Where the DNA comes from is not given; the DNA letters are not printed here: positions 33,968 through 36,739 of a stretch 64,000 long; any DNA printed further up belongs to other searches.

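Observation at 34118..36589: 823-aa protein built from ~30 tandem 20-residue E-[TA]-D-S-A-F repeats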

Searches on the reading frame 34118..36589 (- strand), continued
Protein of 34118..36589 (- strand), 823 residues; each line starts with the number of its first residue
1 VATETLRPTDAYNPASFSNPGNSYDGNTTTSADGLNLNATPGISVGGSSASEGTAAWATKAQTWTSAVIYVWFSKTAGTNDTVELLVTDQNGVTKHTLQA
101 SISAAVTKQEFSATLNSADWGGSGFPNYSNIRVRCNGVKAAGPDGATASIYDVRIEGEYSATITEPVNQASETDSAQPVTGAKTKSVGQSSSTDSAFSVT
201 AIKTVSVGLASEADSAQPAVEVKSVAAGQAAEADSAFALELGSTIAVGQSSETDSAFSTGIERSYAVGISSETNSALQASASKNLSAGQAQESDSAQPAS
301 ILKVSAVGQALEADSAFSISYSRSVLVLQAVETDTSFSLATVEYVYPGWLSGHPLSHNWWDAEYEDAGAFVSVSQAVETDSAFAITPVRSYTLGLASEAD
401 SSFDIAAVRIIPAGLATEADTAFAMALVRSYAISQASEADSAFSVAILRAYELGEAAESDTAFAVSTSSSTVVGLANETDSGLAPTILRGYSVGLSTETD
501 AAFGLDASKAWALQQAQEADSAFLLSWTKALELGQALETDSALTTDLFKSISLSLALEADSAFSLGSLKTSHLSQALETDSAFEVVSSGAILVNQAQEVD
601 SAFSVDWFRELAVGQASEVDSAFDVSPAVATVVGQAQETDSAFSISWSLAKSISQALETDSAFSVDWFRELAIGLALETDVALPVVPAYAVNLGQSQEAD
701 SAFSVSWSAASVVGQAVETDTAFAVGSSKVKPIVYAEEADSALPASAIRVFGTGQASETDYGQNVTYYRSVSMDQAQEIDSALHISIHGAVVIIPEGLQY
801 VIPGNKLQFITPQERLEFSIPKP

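Call 29: search_protein_families(library=pfam, proteins=[P0011, P0019, P0030, P0003, P0049, P0101, P0016, P0056, P0118], max_evalue=0.001)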
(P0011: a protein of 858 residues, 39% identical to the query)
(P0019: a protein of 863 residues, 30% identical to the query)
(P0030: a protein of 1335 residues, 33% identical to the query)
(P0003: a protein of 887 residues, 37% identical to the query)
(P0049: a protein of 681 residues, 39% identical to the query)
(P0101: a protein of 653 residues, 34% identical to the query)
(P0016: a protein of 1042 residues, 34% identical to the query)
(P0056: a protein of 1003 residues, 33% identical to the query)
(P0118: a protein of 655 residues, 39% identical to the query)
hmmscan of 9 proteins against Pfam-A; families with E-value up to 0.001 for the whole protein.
P0011 (858 aa): 1 family
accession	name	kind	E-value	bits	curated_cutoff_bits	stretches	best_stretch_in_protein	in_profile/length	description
PF24684.1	Vgb_lyase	-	4.6e-06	26.1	50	1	469-652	8-195/290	Virginiamycin B lyase family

P0019 (863 aa): 0 families

P0030 (1335 aa): 1 family
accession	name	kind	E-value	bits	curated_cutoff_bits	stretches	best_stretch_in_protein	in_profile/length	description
PF02018.23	CBM_4_9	-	1.5e-12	48.5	25.9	1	412-539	4-131/136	Carbohydrate binding domain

P0003 (887 aa): 2 families
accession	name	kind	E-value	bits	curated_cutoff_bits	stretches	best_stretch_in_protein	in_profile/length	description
PF13204.13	Apiosidase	-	2.1e-51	175.9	26.5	1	37-345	1-315/320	Apiosidase-like, catalytic domain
PF12904.13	Collagen_bind_2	-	1.6e-11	44.3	22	1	368-449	12-91/92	Putative collagen-binding domain of a collagenase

P0049 (681 aa): 2 families
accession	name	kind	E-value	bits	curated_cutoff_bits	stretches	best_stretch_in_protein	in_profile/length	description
PF23148.1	Gp77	-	1e-11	45.6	27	1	593-670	1-79/84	Podophage GP4 fiber-tail adaptor protein gp77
PF13385.13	Laminin_G_3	-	0.0009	19.9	27.6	1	105-228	23-149/151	Concanavalin A-like lectin/glucanases superfamily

P0101 (653 aa): 1 family
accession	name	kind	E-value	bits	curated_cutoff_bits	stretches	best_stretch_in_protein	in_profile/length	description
PF01833.30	TIG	-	1.8e-06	28.3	20.9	1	245-317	11-81/84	IPT/TIG domain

P0016 (1042 aa): 1 family
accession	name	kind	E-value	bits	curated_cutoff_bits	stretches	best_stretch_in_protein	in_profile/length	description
PF13385.13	Laminin_G_3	-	2.8e-07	31.3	27.6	1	93-235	12-149/151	Concanavalin A-like lectin/glucanases superfamily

P0056 (1003 aa): 1 family
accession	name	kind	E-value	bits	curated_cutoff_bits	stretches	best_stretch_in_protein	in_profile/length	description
PF08530.16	PepX_C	-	1.4e-06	28.9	22.5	1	70-163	82-182/217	X-Pro dipeptidyl-peptidase C-terminal non-catalytic domain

P0118 (655 aa): 1 family
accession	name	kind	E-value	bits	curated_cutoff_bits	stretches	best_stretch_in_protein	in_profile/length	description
PF00246.29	Peptidase_M14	-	7.8e-06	26.1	21.6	1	284-361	48-135/286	Zinc carboxypeptidase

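Call 36: predict_structure(alignment_id=A1)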
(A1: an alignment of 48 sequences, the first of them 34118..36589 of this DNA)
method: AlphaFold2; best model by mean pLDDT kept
length: 823 residues; sequences in the alignment: 48
mean_pLDDT: 46.9   pTM: 0.37
mean pLDDT of the five models: 46.9, 41.6, 38.1, 34.3, 34.2
residues with pLDDT >= 90: 0; 70-90: 77; 50-70: 266; < 50: 480
segments of 3 or more residues with pLDDT < 50: 1-68, 70-72, 74-154, 156-367, 602-658, 660-671, 673-675, 684-687, 786-796, 798-803, 814-819, 821-823
pLDDT, mean of each block of 10 residues (from residue 1): 34 36 33 32 32 30 37 44 45 44 41 43 42 43 43 46 32 26 28 29 26 27 27 30 26 28 26 27 26 26 31 31 28 33 30 31 46 74 73 75 71 75 72 75 69 71 63 67 60 65 60 66 60 67 58 67 60 62 53 52 44 46 40 43 39 44 44 52 50 55 52 59 57 59 56 60 53 60 47 42 50 48 42
secondary structure, 60 per line:
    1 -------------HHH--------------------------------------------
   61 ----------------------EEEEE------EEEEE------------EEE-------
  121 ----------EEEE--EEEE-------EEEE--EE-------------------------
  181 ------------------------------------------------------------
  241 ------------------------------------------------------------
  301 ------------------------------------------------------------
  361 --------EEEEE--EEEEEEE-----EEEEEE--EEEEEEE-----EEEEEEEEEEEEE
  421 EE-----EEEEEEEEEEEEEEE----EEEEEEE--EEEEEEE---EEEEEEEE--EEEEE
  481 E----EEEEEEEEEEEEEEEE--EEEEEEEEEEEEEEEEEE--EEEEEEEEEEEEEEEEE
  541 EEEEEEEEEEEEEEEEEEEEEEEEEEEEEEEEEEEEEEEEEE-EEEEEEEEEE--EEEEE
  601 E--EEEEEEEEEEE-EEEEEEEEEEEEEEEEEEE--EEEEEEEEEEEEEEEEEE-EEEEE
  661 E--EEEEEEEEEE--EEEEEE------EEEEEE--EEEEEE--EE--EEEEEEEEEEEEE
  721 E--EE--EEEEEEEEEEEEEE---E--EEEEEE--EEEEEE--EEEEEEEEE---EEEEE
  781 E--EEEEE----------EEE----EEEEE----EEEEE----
elements in order (helices of 4 or more, strands of 3 or more residues): E83-87 E94-98 E111-113 E131-134 E137-140 E148-151 E369-373 E376-382 E388-393 E396-402 E408-422 E428-442 E447-453 E456-462 E466-473 E476-481 E486-501 E504-521 E524-582 E584-593 E596-601 E604-614 E616-634 E637-654 E656-661 E664-673 E676-681 E688-693 E696-701 E708-721 E728-741 E748-753 E756-761 E764-772 E776-781 E784-788 E799-801 E806-810 E815-819

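Call 39: fold_search(model_id=the predicted structure, library=pdb)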
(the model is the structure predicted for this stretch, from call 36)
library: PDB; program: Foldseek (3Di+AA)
matches with E <= 10: 47; with E <= 0.001: 0
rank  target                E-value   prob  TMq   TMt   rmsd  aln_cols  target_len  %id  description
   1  6p5t_D                2.8e-01  0.25  0.18  0.18  17.7       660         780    6  Surface-layer (S-layer) RsaA protein from Caulobacter crescentus bound to strontium and iodide (released 2020-01-15)
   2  6p5t_C                1.6e+00  0.07  0.16  0.16  18.4       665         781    6  Surface-layer (S-layer) RsaA protein from Caulobacter crescentus bound to strontium and iodide (released 2020-01-15)
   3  6p5t_A                1.7e+00  0.10  0.18  0.19  17.4       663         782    6  Surface-layer (S-layer) RsaA protein from Caulobacter crescentus bound to strontium and iodide (released 2020-01-15)
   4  6isg_A                2.2e+00  0.07  0.03  0.04  17.9        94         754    8  Structure of 9N-I DNA polymerase incorporation with dG in the active site (released 2019-08-28)
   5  9ny6_C                2.3e+00  0.02  0.05  0.09  33.4       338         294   13  Pseudomonas phage Pa223 capsid spike (released 2025-08-06)
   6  7akv_G                2.7e+00  0.02  0.12  0.16  15.2       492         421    9  The cryo-EM structure of the Vag8-C1 inhibitor complex (released 2021-06-16)
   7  8c50_A                2.7e+00  0.02  0.10  0.14  16.6       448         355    8  Pontibacter korlensis curli subunit CsgA (released 2023-06-28)
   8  1hv9_B                2.8e+00  0.03  0.08  0.11  12.9       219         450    7  STRUCTURE OF E. COLI GLMU: ANALYSIS OF PYROPHOSPHORYLASE AND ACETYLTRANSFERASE ACTIVE SITES (released 2001-02-21)
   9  6p5t_B                3.0e+00  0.05  0.14  0.14  18.4       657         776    7  Surface-layer (S-layer) RsaA protein from Caulobacter crescentus bound to strontium and iodide (released 2020-01-15)
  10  5jz7_A                4.6e+00  0.04  0.05  0.20  13.8       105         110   20  NGF IN COMPLEX WITH MEDI578 scFv (released 2017-01-11)
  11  9mye_A                4.8e+00  0.05  0.04  0.04  17.6        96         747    9  C28 Polymerase Incorporating RNA, n+1 (released 2025-12-17)
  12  4edw_V                5.3e+00  0.04  0.05  0.21  13.2       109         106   17  Nerve Growth Factor in Complex with Fab from humanized version of mouse mAb 911 (tanezumab) (released 2014-04-02)
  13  5vu8_A                5.3e+00  0.04  0.04  0.04  17.8        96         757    8  TNA polymerase, closed ternary complex (released 2017-12-06)
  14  7w83_A                5.6e+00  0.08  0.04  0.12   9.9        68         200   13  Structure of the C-terminal head domain of the fowl adenovirus type 4 fiber 2 (released 2021-12-29)
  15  8cpk_B                5.8e+00  0.06  0.16  0.27  11.7       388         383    9  Crystal structure of EtpA secretion domain from Enterotoxigenic Escherichia coli (released 2024-01-10)
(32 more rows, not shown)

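Call 50: search_protein_families(library=ncbifam, proteins=[window:34118-36589:-], max_evalue=0.01)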
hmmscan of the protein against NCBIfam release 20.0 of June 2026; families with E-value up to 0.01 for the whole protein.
window:34118-36589:- (823 aa): 0 families

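Call 62: find_encoding_contigs(protein=P0049, flank=6000, max_places=2)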
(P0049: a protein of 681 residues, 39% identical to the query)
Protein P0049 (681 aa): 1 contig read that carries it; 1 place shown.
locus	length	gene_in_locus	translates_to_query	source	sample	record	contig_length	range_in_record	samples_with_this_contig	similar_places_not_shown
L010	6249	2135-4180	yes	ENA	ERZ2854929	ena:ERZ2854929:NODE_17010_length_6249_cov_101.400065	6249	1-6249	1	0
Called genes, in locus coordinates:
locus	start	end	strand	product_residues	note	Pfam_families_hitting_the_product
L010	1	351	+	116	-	?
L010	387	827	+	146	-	-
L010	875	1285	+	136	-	-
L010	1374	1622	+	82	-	-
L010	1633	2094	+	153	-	-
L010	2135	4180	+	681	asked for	PF23148:Gp77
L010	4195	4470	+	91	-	-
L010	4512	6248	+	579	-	?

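Call 65: search_protein_families(library=pfam, proteins=[L010:4195-4470:+, L010:875-1285:+, L010:1633-2094:+, L005:12055-12537:+, L003:14092-14454:+, L002:11674-12024:+], max_evalue=5)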
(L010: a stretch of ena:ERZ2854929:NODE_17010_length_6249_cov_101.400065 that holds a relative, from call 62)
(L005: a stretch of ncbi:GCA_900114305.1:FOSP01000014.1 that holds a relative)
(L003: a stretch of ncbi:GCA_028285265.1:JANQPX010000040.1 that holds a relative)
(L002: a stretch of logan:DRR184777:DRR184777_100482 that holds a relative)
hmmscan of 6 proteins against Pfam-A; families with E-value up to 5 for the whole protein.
L010:4195-4470:+ (91 aa): 2 families
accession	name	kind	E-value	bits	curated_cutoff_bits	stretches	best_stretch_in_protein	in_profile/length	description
PF04822.18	Takusan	-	0.04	14.2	28.1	1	31-83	30-81/85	Takusan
PF19380.4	DUF5955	-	0.1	13.4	27.1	1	33-74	7-48/88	Family of unknown function (DUF5955)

L010:875-1285:+ (136 aa): 0 families

L010:1633-2094:+ (153 aa): 0 families

L005:12055-12537:+ (160 aa): 1 family
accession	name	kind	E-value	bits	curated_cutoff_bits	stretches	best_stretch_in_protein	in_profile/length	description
PF04883.17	HK97-gp10_like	-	0.011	17.1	21.4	1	11-119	3-78/78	Bacteriophage HK97-gp10, putative tail-component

L003:14092-14454:+ (120 aa): 0 families

L002:11674-12024:+ (116 aa): 0 families

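Call 95: fold_search(model_id=the predicted structure, library=viral)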
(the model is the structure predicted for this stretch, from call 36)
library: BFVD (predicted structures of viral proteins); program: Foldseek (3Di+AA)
matches with E <= 10: 281; with E <= 0.001: 3
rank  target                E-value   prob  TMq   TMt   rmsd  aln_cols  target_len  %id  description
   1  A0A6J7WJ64            1.4e-05  0.90  0.11  0.08  53.9      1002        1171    9  C1q domain containing protein [uncultured Caudovirales phage]
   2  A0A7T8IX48            1.3e-04  0.35  0.07  0.06  47.6       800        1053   14  (no name in the UniProt tables at hand)
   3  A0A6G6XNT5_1          3.3e-04  0.99  0.25  0.24  24.0       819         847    9  (no name in the UniProt tables at hand)
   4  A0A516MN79            1.1e-03  0.30  0.08  0.07  33.8       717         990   15  (no name in the UniProt tables at hand)
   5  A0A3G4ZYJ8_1          1.5e-03  0.57  0.12  0.11  45.7       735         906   10  Peptidase S74 domain-containing protein [Gaeavirus sp.]
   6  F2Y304                3.5e-03  0.93  0.21  0.21  16.8       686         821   10  (no name in the UniProt tables at hand)
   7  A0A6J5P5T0            3.9e-03  0.99  0.24  0.28  18.2       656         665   10  Uncharacterized protein [uncultured Caudovirales phage]
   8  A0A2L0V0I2            8.8e-03  0.85  0.17  0.12  32.7       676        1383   12  Autotransporter adhesin [Agrobacterium phage Atu_ph07]
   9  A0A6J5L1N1            1.4e-02  0.25  0.10  0.11  43.3       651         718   12  Uncharacterized protein [uncultured Caudovirales phage]
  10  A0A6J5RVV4            1.4e-02  0.25  0.08  0.07  36.8       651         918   13  Intramolecular chaperone auto-processing domain containing protein [uncultured Caudovirales phage]
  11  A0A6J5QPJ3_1          1.8e-02  0.51  0.13  0.13  46.8       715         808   12  Uncharacterized protein [uncultured Caudovirales phage]
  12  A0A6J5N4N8            2.0e-02  0.18  0.05  0.08  46.4       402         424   15  Major tropism determinant N-terminal domain-containing protein [uncultured Caudovirales phage]
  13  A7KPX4                2.9e-02  0.08  0.08  0.10  22.0       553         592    7  Uncharacterized protein [Gallid alphaherpesvirus 2]
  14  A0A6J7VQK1            3.2e-02  0.84  0.19  0.32  13.1       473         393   10  Uncharacterized protein [uncultured Caudovirales phage]
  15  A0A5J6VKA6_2          3.4e-02  0.20  0.08  0.06  31.7       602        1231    8  Uncharacterized protein (Fragment) [Megaviridae environmental sample]
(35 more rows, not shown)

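Call 98: search_protein_families(library=pfam, proteins=[P0071, P0009, P0031, P0104, P0103, P0001], max_evalue=1)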
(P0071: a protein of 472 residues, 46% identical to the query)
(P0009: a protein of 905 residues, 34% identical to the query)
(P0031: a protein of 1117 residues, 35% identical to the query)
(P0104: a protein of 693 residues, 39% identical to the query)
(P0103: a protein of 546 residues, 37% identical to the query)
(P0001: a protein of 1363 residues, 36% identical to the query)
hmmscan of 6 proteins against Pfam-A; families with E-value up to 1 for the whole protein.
P0071 (472 aa): 1 family
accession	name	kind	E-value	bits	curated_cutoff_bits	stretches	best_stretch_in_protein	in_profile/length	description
PF00703.27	Glyco_hydro_2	-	0.066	14.4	23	1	90-167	12-94/109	Glycosyl hydrolases family 2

P0009 (905 aa): 0 families

P0031 (1117 aa): 2 families
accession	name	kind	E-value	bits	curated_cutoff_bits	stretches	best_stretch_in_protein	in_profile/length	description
PF19246.4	DUF5894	-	0.18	11.8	25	0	763-783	21-41/57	Family of unknown function (DUF5894)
PF07643.16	DUF1598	-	0.39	11.4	25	0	897-931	45-79/84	Protein of unknown function (DUF1598)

P0104 (693 aa): 3 families
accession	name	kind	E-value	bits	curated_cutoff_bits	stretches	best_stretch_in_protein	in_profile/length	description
PF13351.11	DUF4099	-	0.16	12.7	22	0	522-554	39-71/82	Protein of unknown function (DUF4099)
PF13895.12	Ig_2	-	0.16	12.7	27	1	195-253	27-72/79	Immunoglobulin domain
PF00047.31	ig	-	0.21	12.3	21.8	1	191-253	18-79/81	Immunoglobulin domain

P0103 (546 aa): 0 families

P0001 (1363 aa): 0 families

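Call 108: list_cluster_members(proteins=[window:34118-36589:-])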
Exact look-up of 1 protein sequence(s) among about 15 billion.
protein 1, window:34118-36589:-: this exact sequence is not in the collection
